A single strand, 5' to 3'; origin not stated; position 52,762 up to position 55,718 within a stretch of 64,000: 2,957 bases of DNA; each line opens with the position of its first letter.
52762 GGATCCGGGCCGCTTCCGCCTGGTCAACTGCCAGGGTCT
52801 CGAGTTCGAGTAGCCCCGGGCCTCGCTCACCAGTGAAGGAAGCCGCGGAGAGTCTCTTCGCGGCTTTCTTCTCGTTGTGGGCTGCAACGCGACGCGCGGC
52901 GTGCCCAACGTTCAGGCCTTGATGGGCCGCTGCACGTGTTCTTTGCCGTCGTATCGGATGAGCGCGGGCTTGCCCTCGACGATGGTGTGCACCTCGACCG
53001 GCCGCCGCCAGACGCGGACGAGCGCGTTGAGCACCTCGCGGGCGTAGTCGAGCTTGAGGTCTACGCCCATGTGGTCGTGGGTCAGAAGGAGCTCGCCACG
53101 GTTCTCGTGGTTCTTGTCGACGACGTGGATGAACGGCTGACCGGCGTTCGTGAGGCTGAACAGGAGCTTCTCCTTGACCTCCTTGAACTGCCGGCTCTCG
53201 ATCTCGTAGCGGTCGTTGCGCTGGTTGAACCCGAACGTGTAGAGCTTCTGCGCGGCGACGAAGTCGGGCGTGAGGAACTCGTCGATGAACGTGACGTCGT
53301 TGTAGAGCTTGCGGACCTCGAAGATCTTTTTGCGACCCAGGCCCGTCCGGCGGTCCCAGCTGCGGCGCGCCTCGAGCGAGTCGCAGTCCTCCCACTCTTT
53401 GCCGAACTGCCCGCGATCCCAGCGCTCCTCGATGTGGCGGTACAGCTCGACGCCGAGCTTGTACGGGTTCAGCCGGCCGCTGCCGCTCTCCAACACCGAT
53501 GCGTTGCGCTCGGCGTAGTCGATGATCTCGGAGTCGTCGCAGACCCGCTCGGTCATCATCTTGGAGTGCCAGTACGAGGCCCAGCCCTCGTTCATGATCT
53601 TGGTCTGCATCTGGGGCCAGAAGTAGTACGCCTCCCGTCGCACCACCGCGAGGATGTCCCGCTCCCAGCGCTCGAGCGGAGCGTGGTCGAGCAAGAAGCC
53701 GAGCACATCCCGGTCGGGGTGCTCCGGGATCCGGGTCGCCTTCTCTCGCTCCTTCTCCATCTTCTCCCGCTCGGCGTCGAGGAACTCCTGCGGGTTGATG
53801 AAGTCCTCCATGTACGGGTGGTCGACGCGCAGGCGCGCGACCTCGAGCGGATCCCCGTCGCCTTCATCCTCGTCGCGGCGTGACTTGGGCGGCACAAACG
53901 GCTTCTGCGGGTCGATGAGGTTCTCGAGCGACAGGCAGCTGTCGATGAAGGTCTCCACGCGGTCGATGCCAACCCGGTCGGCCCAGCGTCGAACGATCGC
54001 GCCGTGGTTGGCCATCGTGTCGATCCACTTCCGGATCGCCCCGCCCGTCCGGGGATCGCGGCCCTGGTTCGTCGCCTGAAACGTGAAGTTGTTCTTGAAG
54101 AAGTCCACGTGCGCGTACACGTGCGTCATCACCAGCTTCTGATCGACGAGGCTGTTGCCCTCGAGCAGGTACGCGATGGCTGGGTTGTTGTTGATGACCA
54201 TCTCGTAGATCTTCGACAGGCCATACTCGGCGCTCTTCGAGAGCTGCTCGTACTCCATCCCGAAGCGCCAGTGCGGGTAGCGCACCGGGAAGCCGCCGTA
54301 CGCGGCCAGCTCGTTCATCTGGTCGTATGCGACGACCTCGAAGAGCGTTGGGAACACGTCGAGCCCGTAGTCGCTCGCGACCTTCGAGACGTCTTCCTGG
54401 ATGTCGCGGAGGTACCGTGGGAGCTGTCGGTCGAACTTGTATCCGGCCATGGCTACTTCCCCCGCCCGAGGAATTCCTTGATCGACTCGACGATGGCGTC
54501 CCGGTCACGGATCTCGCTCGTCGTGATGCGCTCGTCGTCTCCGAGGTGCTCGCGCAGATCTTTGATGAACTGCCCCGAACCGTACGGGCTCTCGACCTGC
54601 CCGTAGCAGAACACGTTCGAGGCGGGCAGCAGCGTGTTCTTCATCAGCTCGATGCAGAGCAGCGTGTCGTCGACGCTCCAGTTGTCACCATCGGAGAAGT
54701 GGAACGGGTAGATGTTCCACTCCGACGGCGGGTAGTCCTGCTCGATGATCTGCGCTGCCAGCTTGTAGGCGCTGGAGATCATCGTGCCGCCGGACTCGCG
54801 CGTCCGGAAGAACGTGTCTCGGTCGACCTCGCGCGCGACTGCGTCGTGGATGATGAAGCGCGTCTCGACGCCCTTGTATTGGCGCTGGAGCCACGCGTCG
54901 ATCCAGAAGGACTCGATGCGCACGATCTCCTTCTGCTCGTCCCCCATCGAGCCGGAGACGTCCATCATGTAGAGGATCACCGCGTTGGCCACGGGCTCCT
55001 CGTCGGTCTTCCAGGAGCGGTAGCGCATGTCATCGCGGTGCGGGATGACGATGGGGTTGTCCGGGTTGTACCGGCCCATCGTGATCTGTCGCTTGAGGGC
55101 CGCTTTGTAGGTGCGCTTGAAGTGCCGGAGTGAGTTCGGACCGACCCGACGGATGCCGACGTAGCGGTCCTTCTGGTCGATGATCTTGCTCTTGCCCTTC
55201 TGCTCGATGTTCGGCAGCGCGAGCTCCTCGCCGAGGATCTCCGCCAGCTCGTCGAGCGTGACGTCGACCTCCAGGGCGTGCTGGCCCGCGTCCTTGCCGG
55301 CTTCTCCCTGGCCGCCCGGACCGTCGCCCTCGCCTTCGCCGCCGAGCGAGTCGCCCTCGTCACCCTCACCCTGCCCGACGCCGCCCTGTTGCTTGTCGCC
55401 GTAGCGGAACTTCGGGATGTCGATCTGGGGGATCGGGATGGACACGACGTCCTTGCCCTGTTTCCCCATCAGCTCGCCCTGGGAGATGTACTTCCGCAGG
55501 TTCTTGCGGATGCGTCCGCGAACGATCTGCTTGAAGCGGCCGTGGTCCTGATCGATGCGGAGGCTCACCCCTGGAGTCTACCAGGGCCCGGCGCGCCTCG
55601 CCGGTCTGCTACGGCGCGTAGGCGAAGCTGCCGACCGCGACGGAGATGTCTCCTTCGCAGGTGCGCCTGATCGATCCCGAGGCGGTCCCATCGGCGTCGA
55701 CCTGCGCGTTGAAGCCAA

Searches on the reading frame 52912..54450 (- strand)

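Call 27: search_protein_families(library=pfam, proteins=[window:52912-54450:-], max_evalue=0.001)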
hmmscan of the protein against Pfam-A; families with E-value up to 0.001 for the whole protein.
window:52912-54450:- (512 aa): 2 families
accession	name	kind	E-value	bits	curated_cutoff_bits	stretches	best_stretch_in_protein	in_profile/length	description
PF04293.20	SpoVR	-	1.6e-134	449.1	27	1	12-437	5-406/407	SpoVR like protein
PF24755.2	SpoVR_C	-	4.5e-06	27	27.6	1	439-490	1-53/55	SpoVR-like C-terminal domain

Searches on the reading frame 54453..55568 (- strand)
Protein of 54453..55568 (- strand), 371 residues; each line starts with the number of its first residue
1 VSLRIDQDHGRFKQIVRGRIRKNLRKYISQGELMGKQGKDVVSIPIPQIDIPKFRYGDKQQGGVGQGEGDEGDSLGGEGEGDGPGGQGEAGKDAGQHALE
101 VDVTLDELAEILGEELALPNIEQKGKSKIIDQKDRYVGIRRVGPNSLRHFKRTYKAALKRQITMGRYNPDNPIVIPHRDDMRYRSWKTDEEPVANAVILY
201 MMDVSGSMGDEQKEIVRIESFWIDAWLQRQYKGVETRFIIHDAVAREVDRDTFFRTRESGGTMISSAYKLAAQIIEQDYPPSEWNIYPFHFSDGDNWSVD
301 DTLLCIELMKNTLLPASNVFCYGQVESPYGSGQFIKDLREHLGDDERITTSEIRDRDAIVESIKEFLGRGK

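Call 27: search_protein_families(library=pfam, proteins=[window:54453-55568:-], max_evalue=0.001)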
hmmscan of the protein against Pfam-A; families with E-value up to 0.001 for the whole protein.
window:54453-55568:- (371 aa): 1 family
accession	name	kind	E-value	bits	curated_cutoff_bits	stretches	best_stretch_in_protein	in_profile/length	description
PF04285.18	DUF444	-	4e-91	306.6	27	2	175-368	222-416/418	Protein of unknown function (DUF444)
